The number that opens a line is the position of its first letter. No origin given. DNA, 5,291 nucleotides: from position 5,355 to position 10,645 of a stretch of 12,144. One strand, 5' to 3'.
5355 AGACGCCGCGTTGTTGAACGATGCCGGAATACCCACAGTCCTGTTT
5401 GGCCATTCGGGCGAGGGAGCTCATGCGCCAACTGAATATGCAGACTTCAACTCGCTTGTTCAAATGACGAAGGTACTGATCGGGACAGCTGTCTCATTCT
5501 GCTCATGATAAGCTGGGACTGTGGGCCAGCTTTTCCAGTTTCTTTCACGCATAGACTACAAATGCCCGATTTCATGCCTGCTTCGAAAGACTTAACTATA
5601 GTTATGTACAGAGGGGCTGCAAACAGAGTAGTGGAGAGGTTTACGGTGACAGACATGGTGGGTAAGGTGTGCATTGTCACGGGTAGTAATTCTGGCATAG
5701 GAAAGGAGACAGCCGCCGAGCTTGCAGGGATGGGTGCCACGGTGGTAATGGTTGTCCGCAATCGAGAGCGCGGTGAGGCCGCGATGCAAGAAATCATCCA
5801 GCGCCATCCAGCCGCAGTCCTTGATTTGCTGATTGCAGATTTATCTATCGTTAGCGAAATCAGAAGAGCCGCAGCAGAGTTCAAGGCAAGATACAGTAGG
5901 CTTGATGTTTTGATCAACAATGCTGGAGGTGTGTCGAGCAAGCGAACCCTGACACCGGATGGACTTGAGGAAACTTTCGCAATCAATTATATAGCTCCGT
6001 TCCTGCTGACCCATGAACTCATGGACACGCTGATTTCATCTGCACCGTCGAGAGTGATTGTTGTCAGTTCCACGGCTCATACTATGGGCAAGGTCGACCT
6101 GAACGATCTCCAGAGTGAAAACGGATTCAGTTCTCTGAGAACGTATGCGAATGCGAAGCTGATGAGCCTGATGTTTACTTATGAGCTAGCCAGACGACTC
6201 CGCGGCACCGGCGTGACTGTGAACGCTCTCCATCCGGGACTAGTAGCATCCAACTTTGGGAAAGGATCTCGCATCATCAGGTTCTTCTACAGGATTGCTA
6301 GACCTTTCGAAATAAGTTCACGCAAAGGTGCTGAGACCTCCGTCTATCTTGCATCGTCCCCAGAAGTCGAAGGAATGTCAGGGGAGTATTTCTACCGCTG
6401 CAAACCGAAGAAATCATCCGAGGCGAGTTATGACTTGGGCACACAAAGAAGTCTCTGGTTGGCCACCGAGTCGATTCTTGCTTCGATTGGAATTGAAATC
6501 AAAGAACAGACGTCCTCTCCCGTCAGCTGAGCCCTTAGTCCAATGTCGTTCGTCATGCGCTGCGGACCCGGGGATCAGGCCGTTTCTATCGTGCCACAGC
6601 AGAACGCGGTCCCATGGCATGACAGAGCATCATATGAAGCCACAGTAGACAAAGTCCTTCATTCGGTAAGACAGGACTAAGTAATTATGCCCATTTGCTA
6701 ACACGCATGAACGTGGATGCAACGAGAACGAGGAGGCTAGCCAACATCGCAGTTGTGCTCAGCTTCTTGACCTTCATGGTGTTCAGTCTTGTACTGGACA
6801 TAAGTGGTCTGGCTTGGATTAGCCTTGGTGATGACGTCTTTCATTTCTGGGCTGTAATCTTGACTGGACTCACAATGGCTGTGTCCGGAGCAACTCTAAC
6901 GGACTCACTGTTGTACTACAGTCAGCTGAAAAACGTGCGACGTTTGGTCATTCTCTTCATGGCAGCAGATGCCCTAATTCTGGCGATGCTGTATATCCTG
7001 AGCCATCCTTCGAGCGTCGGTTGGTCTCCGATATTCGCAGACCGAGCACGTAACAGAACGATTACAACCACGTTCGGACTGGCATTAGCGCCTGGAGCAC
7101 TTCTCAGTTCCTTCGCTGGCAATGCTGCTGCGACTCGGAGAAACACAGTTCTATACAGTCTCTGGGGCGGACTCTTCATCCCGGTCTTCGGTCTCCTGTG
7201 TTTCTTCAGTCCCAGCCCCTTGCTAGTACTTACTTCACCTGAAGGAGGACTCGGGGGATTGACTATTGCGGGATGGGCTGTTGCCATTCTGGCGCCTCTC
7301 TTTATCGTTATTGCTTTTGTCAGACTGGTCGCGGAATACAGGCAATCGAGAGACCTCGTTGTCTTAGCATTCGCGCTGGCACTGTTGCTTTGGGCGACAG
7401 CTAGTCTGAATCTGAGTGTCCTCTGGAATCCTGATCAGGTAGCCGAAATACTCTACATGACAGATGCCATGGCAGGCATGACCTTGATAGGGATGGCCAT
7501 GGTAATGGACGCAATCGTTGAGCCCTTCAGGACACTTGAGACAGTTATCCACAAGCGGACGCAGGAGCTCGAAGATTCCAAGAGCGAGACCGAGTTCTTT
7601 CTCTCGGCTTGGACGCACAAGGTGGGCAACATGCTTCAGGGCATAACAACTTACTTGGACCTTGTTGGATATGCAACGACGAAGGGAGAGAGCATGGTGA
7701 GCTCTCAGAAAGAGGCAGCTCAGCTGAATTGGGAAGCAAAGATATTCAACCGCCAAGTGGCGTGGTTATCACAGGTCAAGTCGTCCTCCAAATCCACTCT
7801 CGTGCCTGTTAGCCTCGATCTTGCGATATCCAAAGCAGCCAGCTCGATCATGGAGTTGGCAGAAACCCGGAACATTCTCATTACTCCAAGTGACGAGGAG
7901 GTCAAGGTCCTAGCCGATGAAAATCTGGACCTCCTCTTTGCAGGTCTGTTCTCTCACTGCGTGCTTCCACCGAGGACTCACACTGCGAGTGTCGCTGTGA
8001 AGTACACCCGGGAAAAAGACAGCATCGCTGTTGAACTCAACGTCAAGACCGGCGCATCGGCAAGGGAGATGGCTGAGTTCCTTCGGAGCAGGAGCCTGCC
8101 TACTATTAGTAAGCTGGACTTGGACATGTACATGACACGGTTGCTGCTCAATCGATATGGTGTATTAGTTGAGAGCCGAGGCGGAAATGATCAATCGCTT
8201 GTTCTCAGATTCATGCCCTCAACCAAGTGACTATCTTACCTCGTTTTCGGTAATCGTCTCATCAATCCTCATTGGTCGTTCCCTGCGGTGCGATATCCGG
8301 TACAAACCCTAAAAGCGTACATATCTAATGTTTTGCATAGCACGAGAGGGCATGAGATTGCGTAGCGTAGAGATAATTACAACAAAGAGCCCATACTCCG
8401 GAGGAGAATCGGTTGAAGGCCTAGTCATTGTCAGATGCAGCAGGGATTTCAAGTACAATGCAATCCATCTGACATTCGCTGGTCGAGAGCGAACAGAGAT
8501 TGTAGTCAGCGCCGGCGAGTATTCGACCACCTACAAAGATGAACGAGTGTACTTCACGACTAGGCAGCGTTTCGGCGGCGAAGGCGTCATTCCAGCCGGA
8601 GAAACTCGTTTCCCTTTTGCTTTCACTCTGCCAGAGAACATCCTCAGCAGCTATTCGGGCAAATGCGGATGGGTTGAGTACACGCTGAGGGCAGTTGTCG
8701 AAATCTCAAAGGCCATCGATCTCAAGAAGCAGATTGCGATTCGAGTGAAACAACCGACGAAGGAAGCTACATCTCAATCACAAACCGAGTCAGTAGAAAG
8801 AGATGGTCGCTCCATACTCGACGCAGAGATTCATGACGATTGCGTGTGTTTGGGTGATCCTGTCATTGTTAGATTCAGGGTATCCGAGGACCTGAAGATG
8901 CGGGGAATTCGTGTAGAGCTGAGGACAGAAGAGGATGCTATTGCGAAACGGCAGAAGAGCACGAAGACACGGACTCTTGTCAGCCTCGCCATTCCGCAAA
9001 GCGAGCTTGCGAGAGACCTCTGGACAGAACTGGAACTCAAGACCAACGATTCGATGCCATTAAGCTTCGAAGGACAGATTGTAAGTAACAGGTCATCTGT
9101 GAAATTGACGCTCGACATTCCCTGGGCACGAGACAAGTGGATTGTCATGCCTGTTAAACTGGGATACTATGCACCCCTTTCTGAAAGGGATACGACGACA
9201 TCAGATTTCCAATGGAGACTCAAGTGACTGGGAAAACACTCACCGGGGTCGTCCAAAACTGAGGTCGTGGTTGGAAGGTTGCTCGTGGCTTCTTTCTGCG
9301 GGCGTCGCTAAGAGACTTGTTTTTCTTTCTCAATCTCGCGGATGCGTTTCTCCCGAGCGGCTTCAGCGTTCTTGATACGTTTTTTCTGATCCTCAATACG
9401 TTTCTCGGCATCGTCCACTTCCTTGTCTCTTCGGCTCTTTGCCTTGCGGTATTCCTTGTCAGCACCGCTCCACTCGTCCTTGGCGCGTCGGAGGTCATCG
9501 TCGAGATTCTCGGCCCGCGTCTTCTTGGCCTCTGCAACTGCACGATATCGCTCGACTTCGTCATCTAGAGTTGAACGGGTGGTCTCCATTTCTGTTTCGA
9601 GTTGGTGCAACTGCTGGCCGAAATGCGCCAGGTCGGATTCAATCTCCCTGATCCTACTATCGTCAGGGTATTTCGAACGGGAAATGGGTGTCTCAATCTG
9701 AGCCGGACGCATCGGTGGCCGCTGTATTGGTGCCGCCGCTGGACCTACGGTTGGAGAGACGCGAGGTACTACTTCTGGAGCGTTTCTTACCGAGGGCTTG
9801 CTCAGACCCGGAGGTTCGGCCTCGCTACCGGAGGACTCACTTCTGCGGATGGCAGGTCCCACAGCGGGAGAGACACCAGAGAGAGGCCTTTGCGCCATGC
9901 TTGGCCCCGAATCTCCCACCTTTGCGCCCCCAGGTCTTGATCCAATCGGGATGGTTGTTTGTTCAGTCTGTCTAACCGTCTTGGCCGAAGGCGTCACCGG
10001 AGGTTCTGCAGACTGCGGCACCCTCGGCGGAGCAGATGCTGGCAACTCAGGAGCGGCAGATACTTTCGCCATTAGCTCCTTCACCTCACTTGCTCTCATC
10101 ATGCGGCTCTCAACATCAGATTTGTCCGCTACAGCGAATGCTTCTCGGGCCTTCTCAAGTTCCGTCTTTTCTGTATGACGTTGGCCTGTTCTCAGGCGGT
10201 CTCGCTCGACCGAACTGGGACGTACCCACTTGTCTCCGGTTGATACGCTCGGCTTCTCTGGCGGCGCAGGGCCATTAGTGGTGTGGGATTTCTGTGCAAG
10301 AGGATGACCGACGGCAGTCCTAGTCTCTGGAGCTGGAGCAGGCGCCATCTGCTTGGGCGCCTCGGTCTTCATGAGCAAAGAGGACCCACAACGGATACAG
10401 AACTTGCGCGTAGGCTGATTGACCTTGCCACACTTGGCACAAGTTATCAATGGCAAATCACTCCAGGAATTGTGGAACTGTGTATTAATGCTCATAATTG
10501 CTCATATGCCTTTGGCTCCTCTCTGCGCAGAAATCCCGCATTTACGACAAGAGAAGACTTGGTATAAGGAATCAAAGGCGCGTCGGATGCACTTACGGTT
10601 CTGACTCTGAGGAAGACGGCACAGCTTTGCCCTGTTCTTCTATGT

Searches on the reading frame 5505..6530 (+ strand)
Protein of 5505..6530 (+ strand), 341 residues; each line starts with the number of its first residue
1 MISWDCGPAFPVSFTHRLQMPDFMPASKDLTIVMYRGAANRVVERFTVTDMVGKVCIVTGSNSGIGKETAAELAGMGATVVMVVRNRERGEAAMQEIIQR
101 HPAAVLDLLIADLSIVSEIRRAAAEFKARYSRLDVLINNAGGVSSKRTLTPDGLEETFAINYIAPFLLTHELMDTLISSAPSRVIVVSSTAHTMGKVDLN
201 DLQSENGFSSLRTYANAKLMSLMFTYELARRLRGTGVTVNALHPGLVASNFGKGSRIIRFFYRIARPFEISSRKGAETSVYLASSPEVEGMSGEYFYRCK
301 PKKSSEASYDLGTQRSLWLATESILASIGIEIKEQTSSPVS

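Call 7: search_protein_families(library=pfam, proteins=[window:5505-6530:+], max_evalue=0.01)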
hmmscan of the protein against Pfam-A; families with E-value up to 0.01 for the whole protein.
window:5505-6530:+ (341 aa): 4 families
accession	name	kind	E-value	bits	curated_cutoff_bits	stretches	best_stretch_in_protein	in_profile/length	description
PF00106.31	adh_short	-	5.2e-34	117.9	26.6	1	54-253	1-188/195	short chain dehydrogenase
PF13561.12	adh_short_C2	-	3.8e-23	82.7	27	1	62-294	5-227/236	Enoyl-(Acyl carrier protein) reductase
PF08659.16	KR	-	1.8e-06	28.4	22.6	1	56-198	3-145/180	KR domain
PF01370.27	Epimerase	-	2.5e-06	27.5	20.9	1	57-230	2-158/240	NAD dependent epimerase/dehydratase family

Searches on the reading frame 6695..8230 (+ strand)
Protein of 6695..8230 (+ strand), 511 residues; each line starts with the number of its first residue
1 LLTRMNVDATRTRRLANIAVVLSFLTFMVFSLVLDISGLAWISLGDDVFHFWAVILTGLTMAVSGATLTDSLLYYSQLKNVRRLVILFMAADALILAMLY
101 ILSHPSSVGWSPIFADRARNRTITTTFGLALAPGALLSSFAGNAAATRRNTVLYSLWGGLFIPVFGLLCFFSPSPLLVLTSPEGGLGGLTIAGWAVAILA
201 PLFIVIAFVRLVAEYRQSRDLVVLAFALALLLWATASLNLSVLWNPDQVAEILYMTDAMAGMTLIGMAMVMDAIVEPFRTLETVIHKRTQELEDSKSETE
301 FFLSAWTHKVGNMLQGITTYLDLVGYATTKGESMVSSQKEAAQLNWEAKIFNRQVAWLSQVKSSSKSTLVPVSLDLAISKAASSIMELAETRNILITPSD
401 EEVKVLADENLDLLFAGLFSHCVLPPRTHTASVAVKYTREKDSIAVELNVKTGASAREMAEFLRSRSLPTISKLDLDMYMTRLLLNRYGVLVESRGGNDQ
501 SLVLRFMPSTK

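Call 7: search_protein_families(library=pfam, proteins=[window:6695-8230:+], max_evalue=0.01)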
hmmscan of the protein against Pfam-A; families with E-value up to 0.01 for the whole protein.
window:6695-8230:+ (511 aa): 1 family
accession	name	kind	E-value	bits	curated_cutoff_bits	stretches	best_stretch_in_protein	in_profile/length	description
PF03203.19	MerC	-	0.0053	17.8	27.6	1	174-271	18-100/108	MerC mercury resistance protein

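Call 11: find_homologous_proteins(query=window:6695-8230:+)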
Query window:6695-8230:+ (511 aa): 5 proteins with E <= 0.001 among 8000 candidates. Only proteins of 281 to 895 residues were searched: fused or split forms outside these lengths cannot appear, so this answer is no evidence that the protein stands alone or is whole; lengths 'longer' or 'shorter' looks for them.
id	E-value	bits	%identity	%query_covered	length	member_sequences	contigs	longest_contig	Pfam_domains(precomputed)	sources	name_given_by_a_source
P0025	0.0e+0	1088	100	99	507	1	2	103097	-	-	-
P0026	3.7e-191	654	62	96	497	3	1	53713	-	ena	-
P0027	4.7e-176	605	85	66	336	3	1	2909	-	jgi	jgi:hypothetical protein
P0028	5.3e-145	502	48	98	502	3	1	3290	-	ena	-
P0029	1.3e-122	428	62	62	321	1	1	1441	-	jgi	jgi:signal transduction histidine kinase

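Call 12: find_encoding_contigs(protein=P0026, flank=6000, max_places=3)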
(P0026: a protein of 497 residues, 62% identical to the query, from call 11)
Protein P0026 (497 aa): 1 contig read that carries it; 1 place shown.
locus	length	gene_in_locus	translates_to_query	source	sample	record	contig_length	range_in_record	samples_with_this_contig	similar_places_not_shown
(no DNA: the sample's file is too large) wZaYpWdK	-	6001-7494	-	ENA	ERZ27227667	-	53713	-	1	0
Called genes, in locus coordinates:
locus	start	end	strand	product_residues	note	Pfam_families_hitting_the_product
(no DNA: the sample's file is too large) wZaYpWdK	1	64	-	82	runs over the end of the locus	PF07311:Dodecin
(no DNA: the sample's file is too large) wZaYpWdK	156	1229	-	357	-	PF01053:Cys_Met_Meta_PP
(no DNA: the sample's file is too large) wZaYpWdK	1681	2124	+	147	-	PF24038:DUF7347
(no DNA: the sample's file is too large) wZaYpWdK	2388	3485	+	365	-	-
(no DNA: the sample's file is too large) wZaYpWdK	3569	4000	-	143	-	PF14803:Zn_ribbon_Nudix (weak)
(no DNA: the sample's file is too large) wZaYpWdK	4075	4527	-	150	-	PF00583:Acetyltransf_1, PF13508:Acetyltransf_7, PF13673:Acetyltransf_10, PF08445:FR47 (weak)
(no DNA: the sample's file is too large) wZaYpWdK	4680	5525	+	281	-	PF00106:adh_short, PF01370:Epimerase (weak), PF08659:KR (weak), PF13561:adh_short_C2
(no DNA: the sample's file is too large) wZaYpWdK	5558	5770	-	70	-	PF04024:PspC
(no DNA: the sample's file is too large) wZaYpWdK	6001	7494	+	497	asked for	-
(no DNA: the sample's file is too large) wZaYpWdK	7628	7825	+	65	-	-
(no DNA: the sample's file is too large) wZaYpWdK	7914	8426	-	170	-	-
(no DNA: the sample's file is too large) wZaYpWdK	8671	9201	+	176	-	PF13302:Acetyltransf_3, PF13420:Acetyltransf_4, PF00583:Acetyltransf_1, PF13673:Acetyltransf_10 (weak), PF13508:Acetyltransf_7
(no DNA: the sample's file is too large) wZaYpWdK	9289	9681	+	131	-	?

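Call 13: find_encoding_contigs(protein=P0028, flank=6000, max_places=3)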
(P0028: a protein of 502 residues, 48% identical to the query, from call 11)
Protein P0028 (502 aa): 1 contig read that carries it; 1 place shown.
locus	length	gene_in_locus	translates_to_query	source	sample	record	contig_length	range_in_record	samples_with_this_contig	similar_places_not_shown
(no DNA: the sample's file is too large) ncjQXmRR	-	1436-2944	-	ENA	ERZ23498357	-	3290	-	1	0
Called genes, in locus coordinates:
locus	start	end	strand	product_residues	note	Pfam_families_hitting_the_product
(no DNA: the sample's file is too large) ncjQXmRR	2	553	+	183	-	?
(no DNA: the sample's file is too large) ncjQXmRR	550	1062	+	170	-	-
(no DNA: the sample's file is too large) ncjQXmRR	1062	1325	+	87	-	-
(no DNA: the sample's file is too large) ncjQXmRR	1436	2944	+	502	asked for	-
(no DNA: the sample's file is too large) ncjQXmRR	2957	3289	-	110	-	?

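Call 14: find_encoding_contigs(protein=P0027, flank=6000, max_places=3)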
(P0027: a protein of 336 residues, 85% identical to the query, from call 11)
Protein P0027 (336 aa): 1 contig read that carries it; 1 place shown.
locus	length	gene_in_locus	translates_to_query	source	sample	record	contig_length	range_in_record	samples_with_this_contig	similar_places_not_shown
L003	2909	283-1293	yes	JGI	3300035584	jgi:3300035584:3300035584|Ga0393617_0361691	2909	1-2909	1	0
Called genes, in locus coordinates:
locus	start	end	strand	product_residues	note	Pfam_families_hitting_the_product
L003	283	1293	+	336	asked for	-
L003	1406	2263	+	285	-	PF00339:Arrestin_N, PF02752:Arrestin_C (faint), PF03643:Vps26 (weak)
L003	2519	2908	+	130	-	?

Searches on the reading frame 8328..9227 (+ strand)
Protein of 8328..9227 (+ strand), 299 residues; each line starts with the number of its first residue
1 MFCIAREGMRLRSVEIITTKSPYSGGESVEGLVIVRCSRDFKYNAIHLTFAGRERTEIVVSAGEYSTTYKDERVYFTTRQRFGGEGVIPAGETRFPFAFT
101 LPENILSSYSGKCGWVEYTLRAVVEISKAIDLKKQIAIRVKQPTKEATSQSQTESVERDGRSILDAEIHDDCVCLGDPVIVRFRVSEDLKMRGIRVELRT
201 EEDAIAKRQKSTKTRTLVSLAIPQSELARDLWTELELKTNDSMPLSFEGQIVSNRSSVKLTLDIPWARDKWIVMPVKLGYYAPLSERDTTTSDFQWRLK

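Call 7: search_protein_families(library=pfam, proteins=[window:8328-9227:+], max_evalue=0.01)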
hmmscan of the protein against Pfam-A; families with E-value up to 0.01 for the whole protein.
window:8328-9227:+ (299 aa): 5 families
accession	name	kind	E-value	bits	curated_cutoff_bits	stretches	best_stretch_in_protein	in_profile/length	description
PF00339.34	Arrestin_N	-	2.2e-21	76.8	24.9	1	18-140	7-141/148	Arrestin (or S-antigen), N-terminal domain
PF03643.20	Vps26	-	1.9e-06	27.5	27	1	21-147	33-150/275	Vacuolar protein sorting-associated protein 26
PF02752.27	Arrestin_C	-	5.5e-06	27.2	27.7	0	53-140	44-132/137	Arrestin (or S-antigen), C-terminal domain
PF08737.15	Rgp1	-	0.00022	21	31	0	92-126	110-144/415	Rgp1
PF12384.13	Peptidase_A2B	-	0.0016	18.4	21.2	0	208-258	40-89/177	Ty3 transposon peptidase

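Call 37: predict_structure(alignment_id=A2)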
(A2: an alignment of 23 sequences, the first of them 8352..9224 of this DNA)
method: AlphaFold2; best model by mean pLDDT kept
length: 291 residues; sequences in the alignment: 23
mean_pLDDT: 86.9   pTM: 0.75
mean pLDDT of the five models: 86.9, 81.2, 80.3, 78.0, 74.2
residues with pLDDT >= 90: 168; 70-90: 100; 50-70: 7; < 50: 16
segments of 3 or more residues with pLDDT < 50: 277-291
pLDDT, mean of each block of 10 residues (from residue 1): 86 91 96 94 93 82 92 91 95 91 90 94 93 76 86 90 88 92 92 90 91 90 92 86 90 89 92 59 33 30
secondary structure, 60 per line:
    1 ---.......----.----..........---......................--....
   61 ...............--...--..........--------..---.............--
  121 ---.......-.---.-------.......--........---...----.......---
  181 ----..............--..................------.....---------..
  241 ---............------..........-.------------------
elements in order: E4-10 E20-29 E33-54 E57-75 E78-80 E83-92 E106-118 E124-130 E144-150 E153-160 E164-166 E171-177 E185-198 E201-215 E225-229 E244-255 E262-271

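Call 41: fold_search(library=pdb, model_id=the predicted structure)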
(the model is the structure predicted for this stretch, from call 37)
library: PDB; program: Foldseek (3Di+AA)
matches with E <= 10: 500; with E <= 0.001: 403
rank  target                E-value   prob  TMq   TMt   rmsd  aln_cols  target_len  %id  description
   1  6h7w_C                5.6e-17  1.00  0.73  0.73   4.6       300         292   18  Model of retromer-Vps5 complex assembled on membrane. (released 2018-09-26)
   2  7usy_J                1.5e-16  1.00  0.73  0.60   6.1       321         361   13  Structure of C. elegans TMC-1 complex with ARRD-6 (released 2022-10-19)
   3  4ll1_C                1.7e-16  1.00  0.39  0.40  13.9       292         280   17  The structure of the TRX and TXNIP complex (released 2014-02-05)
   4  9au7_C                1.9e-16  1.00  0.69  0.71   5.7       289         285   15  Human Retriever VPS35L/VPS29/VPS26C complex bound to SNX17 peptide (Composite Map) (released 2024-10-30)
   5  5f0j_B                3.2e-16  1.00  0.73  0.69   6.7       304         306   16  Structure of retromer VPS26-VPS35 subunits bound to SNX3 (released 2016-12-07)
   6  5f0l_B                8.4e-16  1.00  0.73  0.72   4.9       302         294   16  Structure of retromer VPS26-VPS35 subunits bound to SNX3 and DMT1 (released 2016-12-07)
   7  5f0m_B                1.0e-15  1.00  0.72  0.72   5.1       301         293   15  Structure of retromer VPS26-VPS35 subunits bound to SNX3 and DMT1 (SeMet labeled) (released 2016-12-07)
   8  4ll4_C                1.9e-15  1.00  0.39  0.40  13.8       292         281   17  The structure of the TRX and TXNIP complex (released 2014-02-05)
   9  2fau                  2.6e-15  1.00  0.70  0.71   4.5       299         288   17  Crystal structure of human vps26 (released 2006-05-30)
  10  3lh9_B                2.9e-15  1.00  0.74  0.75   3.5       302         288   16  Crystal structure of mouse VPS26B(L197S/R199E) in spacegroup P41 21 2 (released 2010-02-02)
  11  3lh9_A                3.2e-15  1.00  0.72  0.73   3.8       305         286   16  Crystal structure of mouse VPS26B(L197S/R199E) in spacegroup P41 21 2 (released 2010-02-02)
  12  2r51                  3.5e-15  1.00  0.77  0.77   3.7       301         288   17  Crystal Structure of mouse Vps26B (released 2008-07-15)
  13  4p2a_A                4.0e-15  1.00  0.72  0.73   4.6       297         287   16  Structure of mouse VPS26A bound to rat SNX27 PDZ domain (released 2014-09-03)
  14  3lh8_A                7.1e-15  1.00  0.73  0.74   4.2       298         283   17  Crystal structure of mouse VPS26B in spacegroup P41 21 2 (released 2010-02-02)
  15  8p0x_P                9.4e-15  1.00  0.67  0.66   5.4       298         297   16  Structure of the human Commander complex Retriever Subcomplex (released 2024-03-20)
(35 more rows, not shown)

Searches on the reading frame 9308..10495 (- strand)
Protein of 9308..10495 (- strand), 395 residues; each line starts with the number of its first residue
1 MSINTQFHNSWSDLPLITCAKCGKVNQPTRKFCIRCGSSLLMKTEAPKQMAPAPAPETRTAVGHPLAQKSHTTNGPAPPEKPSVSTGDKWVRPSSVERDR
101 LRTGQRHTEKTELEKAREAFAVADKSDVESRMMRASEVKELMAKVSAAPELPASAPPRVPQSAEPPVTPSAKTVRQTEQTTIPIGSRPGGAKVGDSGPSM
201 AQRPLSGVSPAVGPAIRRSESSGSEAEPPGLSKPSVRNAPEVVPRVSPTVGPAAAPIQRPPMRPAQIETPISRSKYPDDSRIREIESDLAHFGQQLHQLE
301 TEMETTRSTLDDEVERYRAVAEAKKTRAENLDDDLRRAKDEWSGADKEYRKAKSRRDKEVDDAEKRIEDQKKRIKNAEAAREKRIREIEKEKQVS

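Call 7: search_protein_families(library=pfam, proteins=[window:9308-10495:-], max_evalue=0.01)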
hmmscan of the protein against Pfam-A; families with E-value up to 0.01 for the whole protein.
window:9308-10495:- (395 aa): 3 families
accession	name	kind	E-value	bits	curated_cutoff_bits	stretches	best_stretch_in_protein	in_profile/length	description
PF13240.11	Zn_Ribbon_1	-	9.6e-06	25.7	25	1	19-40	2-23/23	zinc-ribbon domain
PF12172.15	zf-ChsH2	-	0.00014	22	23.2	1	17-39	12-34/37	ChsH2, rubredoxin-like zinc ribbon domain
PF12773.13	DZR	-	0.00018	22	27.3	1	15-37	23-45/45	Double zinc ribbon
